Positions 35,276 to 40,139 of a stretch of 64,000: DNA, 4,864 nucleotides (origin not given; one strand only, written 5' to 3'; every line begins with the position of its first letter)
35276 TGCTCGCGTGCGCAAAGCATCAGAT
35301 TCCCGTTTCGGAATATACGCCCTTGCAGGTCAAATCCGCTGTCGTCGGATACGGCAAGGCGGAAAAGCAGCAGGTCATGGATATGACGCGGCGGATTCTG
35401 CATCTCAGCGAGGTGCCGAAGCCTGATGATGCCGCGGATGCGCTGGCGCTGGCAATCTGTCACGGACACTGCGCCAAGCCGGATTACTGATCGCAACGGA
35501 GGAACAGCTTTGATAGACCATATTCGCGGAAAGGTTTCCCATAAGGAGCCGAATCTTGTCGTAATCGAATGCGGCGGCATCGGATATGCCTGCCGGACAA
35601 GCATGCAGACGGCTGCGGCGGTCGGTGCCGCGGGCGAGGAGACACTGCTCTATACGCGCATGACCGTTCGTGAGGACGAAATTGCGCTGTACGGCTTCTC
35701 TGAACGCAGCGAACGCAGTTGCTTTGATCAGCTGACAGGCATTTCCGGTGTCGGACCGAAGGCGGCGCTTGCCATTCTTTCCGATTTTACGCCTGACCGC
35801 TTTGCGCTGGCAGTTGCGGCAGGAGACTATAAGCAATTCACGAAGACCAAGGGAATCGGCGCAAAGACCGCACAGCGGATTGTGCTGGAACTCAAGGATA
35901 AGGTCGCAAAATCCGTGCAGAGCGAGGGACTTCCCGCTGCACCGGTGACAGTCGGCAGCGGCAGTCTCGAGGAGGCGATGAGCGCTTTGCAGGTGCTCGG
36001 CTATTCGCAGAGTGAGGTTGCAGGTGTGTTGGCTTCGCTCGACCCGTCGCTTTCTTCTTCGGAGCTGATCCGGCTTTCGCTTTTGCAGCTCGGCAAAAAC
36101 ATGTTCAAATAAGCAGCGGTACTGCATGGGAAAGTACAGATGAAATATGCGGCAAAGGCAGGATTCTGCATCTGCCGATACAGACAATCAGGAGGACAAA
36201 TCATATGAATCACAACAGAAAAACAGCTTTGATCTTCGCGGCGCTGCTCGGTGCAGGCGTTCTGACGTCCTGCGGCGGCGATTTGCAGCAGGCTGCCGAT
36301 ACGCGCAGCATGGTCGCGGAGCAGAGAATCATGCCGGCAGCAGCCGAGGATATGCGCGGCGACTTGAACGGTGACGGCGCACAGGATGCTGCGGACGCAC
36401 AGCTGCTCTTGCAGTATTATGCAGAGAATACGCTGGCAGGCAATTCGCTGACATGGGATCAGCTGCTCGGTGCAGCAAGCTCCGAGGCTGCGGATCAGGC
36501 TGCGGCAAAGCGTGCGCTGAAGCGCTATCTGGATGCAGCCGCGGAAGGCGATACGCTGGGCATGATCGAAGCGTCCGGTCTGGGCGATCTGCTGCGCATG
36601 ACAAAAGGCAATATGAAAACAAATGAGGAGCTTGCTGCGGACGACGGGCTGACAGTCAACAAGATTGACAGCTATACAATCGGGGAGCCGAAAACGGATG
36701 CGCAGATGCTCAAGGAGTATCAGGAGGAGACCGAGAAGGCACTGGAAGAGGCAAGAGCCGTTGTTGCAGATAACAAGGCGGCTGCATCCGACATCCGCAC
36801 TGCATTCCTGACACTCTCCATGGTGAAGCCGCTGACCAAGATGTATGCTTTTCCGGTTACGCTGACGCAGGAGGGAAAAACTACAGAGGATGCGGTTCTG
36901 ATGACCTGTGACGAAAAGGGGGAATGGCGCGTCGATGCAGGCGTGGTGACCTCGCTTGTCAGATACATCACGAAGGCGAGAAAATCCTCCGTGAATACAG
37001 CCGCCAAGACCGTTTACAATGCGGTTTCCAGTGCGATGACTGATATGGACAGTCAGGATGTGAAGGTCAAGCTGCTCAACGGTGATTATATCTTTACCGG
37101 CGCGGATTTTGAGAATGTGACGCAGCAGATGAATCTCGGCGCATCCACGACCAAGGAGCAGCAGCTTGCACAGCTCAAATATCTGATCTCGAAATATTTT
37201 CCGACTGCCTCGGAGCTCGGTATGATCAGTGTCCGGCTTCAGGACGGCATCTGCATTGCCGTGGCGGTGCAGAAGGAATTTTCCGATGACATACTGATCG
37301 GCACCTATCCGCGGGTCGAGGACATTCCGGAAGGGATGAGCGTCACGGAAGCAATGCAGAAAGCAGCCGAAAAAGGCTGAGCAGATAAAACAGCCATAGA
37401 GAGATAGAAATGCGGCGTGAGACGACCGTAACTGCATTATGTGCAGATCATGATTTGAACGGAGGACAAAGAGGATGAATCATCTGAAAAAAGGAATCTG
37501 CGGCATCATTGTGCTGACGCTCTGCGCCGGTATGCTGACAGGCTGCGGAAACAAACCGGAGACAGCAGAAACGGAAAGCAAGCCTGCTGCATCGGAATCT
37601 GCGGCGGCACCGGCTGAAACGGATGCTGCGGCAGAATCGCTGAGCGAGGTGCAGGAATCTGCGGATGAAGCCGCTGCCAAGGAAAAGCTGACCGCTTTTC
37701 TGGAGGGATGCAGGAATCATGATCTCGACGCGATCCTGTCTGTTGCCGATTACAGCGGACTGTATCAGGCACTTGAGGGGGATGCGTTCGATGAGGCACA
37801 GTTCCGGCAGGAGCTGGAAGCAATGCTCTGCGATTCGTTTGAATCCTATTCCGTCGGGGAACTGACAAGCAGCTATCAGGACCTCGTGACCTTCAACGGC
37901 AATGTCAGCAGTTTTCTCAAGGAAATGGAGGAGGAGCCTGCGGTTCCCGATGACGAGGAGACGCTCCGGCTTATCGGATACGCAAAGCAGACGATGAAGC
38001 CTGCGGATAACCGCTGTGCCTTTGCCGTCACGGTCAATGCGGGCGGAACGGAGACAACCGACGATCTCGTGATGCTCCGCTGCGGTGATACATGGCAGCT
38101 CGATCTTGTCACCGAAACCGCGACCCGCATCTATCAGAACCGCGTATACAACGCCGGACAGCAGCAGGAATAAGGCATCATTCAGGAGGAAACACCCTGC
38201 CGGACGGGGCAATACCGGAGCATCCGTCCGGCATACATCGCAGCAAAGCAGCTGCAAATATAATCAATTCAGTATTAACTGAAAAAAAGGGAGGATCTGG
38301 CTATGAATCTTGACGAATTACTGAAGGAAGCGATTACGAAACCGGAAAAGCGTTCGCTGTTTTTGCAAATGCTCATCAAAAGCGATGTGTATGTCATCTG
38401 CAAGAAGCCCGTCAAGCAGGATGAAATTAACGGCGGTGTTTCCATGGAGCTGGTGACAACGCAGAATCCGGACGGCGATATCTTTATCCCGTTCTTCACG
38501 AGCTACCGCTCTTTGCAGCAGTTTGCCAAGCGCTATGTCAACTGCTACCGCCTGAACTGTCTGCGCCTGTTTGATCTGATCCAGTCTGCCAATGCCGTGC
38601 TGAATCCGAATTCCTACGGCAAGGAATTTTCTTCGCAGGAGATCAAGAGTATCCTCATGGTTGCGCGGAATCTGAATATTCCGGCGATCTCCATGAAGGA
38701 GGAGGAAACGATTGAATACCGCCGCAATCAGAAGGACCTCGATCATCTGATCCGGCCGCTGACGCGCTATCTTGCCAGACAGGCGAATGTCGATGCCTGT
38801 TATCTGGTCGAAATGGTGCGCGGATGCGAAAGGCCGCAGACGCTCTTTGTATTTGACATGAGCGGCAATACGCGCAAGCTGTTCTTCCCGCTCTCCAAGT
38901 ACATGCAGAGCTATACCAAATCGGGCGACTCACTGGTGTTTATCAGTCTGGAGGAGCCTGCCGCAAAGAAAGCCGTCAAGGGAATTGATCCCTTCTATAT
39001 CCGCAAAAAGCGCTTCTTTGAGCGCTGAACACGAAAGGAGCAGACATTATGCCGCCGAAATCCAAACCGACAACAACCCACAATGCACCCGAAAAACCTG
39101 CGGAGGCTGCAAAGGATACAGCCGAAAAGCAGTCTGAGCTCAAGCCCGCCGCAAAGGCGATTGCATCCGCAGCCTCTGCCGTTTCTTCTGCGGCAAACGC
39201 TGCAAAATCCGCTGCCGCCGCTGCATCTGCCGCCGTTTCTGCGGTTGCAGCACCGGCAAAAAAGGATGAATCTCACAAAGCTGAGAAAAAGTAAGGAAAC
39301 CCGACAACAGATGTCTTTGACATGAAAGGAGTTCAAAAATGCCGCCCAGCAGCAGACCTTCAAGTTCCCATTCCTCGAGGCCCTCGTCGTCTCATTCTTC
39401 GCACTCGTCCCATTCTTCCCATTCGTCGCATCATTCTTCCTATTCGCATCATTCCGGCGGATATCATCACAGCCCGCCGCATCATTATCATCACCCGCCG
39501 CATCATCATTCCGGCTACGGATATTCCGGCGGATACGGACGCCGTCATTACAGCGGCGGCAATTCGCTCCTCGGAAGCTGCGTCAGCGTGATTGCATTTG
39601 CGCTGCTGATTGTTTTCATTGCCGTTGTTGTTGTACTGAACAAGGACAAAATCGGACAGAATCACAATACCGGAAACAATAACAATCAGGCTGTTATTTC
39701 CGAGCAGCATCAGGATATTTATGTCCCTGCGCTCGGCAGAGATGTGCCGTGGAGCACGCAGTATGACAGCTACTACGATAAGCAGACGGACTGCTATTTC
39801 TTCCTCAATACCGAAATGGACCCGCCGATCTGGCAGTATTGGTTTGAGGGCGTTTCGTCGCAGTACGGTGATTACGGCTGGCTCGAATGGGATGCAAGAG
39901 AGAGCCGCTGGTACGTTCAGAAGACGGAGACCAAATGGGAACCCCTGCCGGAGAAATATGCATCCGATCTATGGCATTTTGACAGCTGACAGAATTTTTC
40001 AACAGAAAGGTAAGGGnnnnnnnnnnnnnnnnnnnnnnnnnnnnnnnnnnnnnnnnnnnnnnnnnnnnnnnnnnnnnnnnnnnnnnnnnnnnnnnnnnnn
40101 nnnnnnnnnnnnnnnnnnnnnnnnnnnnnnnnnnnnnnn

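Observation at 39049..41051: Three consecutive MPP-start proteins, two with (HSS)n His/Ser repeats and a shared Trp/Tyr-rich ectodomain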

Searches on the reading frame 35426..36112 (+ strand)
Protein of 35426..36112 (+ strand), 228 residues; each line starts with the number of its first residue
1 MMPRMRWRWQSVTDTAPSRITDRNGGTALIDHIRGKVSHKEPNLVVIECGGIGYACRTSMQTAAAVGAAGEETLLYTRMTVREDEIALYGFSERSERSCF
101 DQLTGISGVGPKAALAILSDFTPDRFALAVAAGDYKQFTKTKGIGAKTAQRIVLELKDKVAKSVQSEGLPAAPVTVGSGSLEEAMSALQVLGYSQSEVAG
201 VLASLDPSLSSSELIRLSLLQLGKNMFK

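Call 4: search_protein_families(library=pfam, proteins=[window:35426-36112:+], max_evalue=0.1)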
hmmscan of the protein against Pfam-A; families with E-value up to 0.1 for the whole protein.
window:35426-36112:+ (228 aa): 9 families
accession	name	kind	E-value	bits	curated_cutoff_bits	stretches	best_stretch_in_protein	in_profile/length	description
PF01330.27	RuvA_N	-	6.7e-20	71.4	23.6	1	30-90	2-61/61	RuvA N terminal domain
PF14520.12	HHH_5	-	1.1e-16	61.4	27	1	100-158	1-57/57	Helix-hairpin-helix domain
PF07499.19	RuvA_C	-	3e-10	40.8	24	1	181-221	3-45/47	RuvA, C-terminal domain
PF00633.29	HHH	-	1.3e-06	28.4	24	1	101-119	11-29/30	Helix-hairpin-helix motif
PF21176.3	RecR_HhH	-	5.1e-05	23.4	27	1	138-156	8-26/45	RecR, helix-hairpin-helix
PF01367.25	5_3_exonuc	-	0.0018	19.2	40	0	101-121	18-38/97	5'-3' exonuclease, C-terminal SAM fold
PF12826.13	HHH_2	-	0.0084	16.7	27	0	100-123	34-57/64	Helix-hairpin-helix motif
PF10391.15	DNA_pol_lambd_f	-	0.026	14.8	29.8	0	102-114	2-14/51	Fingers domain of DNA polymerase lambda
PF02371.22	Transposase_20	-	0.058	14.2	21.3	0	137-158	3-24/87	Transposase IS116/IS110/IS902 family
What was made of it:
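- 35426..36112 (+): ruvA, the upstream flank of the backbone (context). Call 4.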

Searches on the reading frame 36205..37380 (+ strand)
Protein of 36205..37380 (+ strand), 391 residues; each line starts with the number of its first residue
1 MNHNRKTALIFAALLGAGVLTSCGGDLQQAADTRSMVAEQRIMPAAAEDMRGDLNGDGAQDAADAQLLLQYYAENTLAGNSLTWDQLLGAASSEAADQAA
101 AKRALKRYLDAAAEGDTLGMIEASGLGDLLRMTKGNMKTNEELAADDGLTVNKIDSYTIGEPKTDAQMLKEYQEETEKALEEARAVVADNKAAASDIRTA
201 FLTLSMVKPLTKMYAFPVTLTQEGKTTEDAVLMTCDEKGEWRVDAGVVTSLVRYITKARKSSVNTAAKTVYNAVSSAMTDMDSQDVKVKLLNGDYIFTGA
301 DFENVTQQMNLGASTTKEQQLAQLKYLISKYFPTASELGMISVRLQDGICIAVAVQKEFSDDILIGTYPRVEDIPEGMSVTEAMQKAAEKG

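Call 4: search_protein_families(library=pfam, proteins=[window:36205-37380:+], max_evalue=0.1)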
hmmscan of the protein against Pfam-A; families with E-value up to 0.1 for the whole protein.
window:36205-37380:+ (391 aa): 3 families
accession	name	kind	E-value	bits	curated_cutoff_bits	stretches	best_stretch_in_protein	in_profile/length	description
PF00404.24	Dockerin_1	-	0.0025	18.4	22.9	1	52-73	2-23/57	Dockerin type I domain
PF12883.13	DUF3828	-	0.062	14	26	0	175-244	46-118/125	Protein of unknown function (DUF3828)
PF13359.12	DDE_Tnp_4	-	0.08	13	24.8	0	120-188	58-121/158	DDE superfamily endonuclease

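Call 16: search_protein_families(library=ncbifam, proteins=[window:36205-37380:+], max_evalue=0.1)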
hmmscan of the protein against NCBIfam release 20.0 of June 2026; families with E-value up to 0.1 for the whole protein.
window:36205-37380:+ (391 aa): 1 family
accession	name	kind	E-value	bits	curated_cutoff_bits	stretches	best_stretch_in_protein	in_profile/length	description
NF005498.0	PRK07112.1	equivalog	0.0073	15.8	250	1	251-320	16-86/258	enoyl-CoA hydratase/isomerase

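Call 55: search_protein_families(library=padloc, proteins=[window:36205-37380:+], max_evalue=0.01)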
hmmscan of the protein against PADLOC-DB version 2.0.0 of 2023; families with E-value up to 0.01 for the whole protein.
window:36205-37380:+ (391 aa): 0 families

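Call 56: search_protein_families(library=phrogs, proteins=[window:36205-37380:+], max_evalue=0.01)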
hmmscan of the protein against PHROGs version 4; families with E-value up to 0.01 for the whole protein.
window:36205-37380:+ (391 aa): 0 families

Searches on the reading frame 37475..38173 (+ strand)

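Call 4: search_protein_families(library=pfam, proteins=[window:37475-38173:+], max_evalue=0.1)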
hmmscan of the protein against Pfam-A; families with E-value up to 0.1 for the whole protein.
window:37475-38173:+ (232 aa): 1 family
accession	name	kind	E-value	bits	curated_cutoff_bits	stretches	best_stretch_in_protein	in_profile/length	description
PF13627.12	LptM_cons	-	0.076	13.3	27.3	0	12-27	2-17/23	LPS-assembly lipoprotein LptM, conserved region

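Call 16: search_protein_families(library=ncbifam, proteins=[window:37475-38173:+], max_evalue=0.1)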
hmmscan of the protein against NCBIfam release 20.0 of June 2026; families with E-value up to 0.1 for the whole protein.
window:37475-38173:+ (232 aa): 5 families
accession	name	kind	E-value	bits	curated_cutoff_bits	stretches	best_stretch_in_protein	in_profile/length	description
NF053527.1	lipo_Cory_WKLS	subfamily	0.0037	17.2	105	1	13-87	5-85/166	WKL family lipoprotein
NF047847.2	SS_mature_LptM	equivalog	0.011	15.7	27.7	1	6-27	3-23/31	LPS translocon maturation chaperone LptM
NF041193.1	lipo_SP0191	subfamily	0.017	15.1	75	1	11-55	5-48/190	SP0191 family lipoprotein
NF040528.1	SP_0198_lipo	equivalog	0.018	15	100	1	12-105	7-94/144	SP_0198 family lipoprotein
NF040598.1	Ala_zip_lipo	subfamily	0.024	15.2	43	1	11-68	5-57/90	Lpp/OprI family alanine-zipper lipoprotein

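Call 55: search_protein_families(library=padloc, proteins=[window:37475-38173:+], max_evalue=0.01)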
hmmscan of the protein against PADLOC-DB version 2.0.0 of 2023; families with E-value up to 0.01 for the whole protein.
window:37475-38173:+ (232 aa): 0 families

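Call 56: search_protein_families(library=phrogs, proteins=[window:37475-38173:+], max_evalue=0.01)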
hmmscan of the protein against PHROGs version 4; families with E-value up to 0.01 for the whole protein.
window:37475-38173:+ (232 aa): 0 families

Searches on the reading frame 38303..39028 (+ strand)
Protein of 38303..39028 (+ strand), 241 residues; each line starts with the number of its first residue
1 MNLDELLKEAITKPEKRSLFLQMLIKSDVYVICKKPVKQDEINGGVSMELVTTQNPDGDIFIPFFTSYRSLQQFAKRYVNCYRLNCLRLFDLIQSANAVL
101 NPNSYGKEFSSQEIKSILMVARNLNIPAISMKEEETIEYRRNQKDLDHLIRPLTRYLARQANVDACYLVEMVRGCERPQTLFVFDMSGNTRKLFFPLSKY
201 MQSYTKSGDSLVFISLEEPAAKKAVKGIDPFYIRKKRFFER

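Call 4: search_protein_families(library=pfam, proteins=[window:38303-39028:+], max_evalue=0.1)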
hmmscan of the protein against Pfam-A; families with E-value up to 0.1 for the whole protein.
window:38303-39028:+ (241 aa): 3 families
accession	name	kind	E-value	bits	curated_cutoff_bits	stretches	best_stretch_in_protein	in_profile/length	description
PF07179.17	SseB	-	6e-19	68.9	21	1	3-115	1-123/124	SseB protein N-terminal domain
PF14581.11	SseB_C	-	4e-16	59.5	22.5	1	132-234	2-106/106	SseB protein C-terminal domain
PF17044.10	BPTA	-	0.062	13.5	27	0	94-134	22-62/196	Borrelial persistence in ticks protein A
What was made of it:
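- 38303..39028 (+): SseB-family gene. It is context only: part of the conserved ruvA-sseB-ruvB backbone and not specific to the family. Call 4 (PF07179, PF14581).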

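Call 16: search_protein_families(library=ncbifam, proteins=[window:38303-39028:+], max_evalue=0.1)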
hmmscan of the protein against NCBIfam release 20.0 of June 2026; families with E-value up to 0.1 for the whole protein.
window:38303-39028:+ (241 aa): 2 families
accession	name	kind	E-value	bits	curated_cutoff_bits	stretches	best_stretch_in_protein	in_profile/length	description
NF008624.1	PRK11611.1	equivalog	8.7e-20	70.9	295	1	2-235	7-244/258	enhanced serine sensitivity protein SseB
NF011407.0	PRK14833.1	equivalog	0.065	12.9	325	0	104-163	27-86/233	di-trans,poly-cis-decaprenylcistransferase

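Call 55: search_protein_families(library=padloc, proteins=[window:38303-39028:+], max_evalue=0.01)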
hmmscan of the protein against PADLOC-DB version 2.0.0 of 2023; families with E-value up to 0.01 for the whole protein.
window:38303-39028:+ (241 aa): 0 families

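Call 56: search_protein_families(library=phrogs, proteins=[window:38303-39028:+], max_evalue=0.01)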
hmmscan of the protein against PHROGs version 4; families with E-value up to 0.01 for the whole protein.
window:38303-39028:+ (241 aa): 0 families

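Call 67: find_related_loci(query=window:38303-39025:+, collection=metagenome_contigs, flank=4000)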
Query window:38303-39025:+ (241 aa) in metagenome_contigs; peptide patterns used: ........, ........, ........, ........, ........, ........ (x = any residue, [..] = any of these).
223 stretches matched a pattern; 63 encode a relative of the query (tblastn E <= 1e-3); 61 distinct loci.
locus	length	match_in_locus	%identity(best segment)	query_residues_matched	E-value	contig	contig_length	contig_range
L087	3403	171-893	95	1-241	9e-166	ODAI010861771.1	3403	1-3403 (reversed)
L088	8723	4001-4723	94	1-241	2e-158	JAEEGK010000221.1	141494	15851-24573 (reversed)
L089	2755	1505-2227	94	1-241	6e-166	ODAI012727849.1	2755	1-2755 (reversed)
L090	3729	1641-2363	94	1-241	4e-162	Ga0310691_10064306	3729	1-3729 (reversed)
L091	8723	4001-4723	93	1-241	2e-155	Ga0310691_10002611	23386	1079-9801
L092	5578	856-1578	93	1-241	3e-155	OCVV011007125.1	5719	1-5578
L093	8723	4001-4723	92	1-241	1e-153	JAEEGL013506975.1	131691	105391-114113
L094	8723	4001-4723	92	1-241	2e-153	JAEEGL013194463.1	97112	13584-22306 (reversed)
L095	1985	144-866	91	1-241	4e-163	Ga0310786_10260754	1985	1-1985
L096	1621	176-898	91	1-241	2e-164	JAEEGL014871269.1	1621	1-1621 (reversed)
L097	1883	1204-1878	95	1-225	2e-156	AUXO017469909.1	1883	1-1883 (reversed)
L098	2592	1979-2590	93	1-204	1e-136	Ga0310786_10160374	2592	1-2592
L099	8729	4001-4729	68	1-241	6e-113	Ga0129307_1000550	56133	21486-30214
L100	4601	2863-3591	68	1-241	8e-113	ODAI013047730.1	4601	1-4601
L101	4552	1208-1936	67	1-241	3e-112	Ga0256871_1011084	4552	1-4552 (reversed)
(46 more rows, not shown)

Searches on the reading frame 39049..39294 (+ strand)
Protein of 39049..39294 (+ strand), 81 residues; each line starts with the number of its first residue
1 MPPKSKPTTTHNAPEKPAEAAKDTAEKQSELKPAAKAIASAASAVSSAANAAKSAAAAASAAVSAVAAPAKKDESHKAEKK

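Call 4: search_protein_families(library=pfam, proteins=[window:39049-39294:+], max_evalue=0.1)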
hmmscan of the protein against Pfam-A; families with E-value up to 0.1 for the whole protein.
window:39049-39294:+ (81 aa): 0 families

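Call 16: search_protein_families(library=ncbifam, proteins=[window:39049-39294:+], max_evalue=0.1)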
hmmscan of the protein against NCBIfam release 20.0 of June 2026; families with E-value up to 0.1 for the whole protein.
window:39049-39294:+ (81 aa): 0 families

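Call 27: search_protein_families(library=pfam, proteins=[window:39049-39291:+], max_evalue=10)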
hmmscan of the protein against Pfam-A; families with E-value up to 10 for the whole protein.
seq(81 aa): 1 family
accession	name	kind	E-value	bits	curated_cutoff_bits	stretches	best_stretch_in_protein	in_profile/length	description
PF06112.16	Herpes_capsid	-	1.3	9.5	25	1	8-78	97-167/172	Gammaherpesvirus capsid protein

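Call 55: search_protein_families(library=padloc, proteins=[window:39049-39294:+], max_evalue=0.01)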
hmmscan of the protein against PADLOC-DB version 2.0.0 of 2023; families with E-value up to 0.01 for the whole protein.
window:39049-39294:+ (81 aa): 0 families

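Call 56: search_protein_families(library=phrogs, proteins=[window:39049-39294:+], max_evalue=0.01)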
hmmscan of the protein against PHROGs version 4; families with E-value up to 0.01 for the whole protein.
window:39049-39294:+ (81 aa): 0 families

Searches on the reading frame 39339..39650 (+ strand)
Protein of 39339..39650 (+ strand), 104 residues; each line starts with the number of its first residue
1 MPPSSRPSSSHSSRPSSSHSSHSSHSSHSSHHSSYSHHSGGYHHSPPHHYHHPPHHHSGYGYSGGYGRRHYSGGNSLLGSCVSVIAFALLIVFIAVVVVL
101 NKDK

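Call 40: find_homologous_proteins(query=window:39339-39650:+, max_evalue=0.001)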
Query seq(104 aa): 3155 candidates shared short words with the query, none scored E <= 0.001.
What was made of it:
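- Tried and rejected: This reflects composition correction and the truncated database entries, so it could not tell whether the start peptide occurs on other domains (call 40).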

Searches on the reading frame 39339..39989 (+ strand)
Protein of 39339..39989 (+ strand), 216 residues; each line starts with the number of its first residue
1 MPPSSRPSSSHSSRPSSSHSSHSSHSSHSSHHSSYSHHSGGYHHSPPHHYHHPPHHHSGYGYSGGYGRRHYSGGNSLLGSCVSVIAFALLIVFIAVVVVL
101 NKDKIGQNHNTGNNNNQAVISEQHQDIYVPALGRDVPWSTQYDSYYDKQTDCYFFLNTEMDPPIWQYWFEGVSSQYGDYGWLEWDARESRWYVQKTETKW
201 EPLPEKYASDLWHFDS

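Call 4: search_protein_families(library=pfam, proteins=[window:39339-39989:+], max_evalue=0.1)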
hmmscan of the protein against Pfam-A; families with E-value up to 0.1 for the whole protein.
window:39339-39989:+ (216 aa): 0 families

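Call 16: search_protein_families(library=ncbifam, proteins=[window:39339-39989:+], max_evalue=0.1)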
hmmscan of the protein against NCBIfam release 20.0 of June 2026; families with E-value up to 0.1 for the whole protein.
window:39339-39989:+ (216 aa): 0 families

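Call 45: list_cluster_members(proteins=[P0003, window:39339-39989:+, window:40023-41051:+, window:40017-41051:+, window:39049-39294:+, P0023, P0026, P0030])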
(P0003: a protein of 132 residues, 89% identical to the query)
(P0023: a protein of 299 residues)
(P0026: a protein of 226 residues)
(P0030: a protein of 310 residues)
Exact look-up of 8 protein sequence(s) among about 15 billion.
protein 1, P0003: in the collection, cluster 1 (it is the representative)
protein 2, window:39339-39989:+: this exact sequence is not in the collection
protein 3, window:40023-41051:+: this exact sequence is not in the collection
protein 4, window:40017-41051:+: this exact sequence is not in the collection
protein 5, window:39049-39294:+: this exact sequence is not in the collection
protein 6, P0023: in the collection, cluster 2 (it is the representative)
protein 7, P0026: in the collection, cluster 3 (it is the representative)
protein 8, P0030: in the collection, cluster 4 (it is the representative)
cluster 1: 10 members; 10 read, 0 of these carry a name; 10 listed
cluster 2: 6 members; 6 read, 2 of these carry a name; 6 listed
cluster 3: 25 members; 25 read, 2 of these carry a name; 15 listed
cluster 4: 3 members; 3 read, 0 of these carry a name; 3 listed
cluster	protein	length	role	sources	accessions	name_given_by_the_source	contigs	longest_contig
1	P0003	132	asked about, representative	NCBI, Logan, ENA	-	-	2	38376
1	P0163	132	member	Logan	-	-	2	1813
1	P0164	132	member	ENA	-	-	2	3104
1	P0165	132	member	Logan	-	-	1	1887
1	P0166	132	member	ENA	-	-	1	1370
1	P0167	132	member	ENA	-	-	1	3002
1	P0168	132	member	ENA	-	-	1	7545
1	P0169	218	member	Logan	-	-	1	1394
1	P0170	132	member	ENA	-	-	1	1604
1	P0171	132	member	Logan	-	-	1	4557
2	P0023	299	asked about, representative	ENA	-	-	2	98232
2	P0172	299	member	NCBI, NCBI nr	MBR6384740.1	MAG: hypothetical protein IKS03_01240 [Ruminococcus sp.] | hypothetical protein [Ruminococcus sp.]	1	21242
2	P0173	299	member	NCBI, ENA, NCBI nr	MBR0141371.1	MAG: hypothetical protein IJM19_03900 [Ruminococcus sp.] | hypothetical protein [Ruminococcus sp.]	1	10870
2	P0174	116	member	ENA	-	-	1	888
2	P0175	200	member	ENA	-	-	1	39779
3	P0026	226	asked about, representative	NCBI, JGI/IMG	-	-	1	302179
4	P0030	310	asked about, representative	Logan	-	-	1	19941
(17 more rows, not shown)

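Call 55: search_protein_families(library=padloc, proteins=[window:39339-39989:+], max_evalue=0.01)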
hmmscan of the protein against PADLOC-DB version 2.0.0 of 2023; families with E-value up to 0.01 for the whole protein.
window:39339-39989:+ (216 aa): 0 families

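Call 56: search_protein_families(library=phrogs, proteins=[window:39339-39989:+], max_evalue=0.01)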
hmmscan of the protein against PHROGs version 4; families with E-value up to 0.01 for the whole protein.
window:39339-39989:+ (216 aa): 0 families
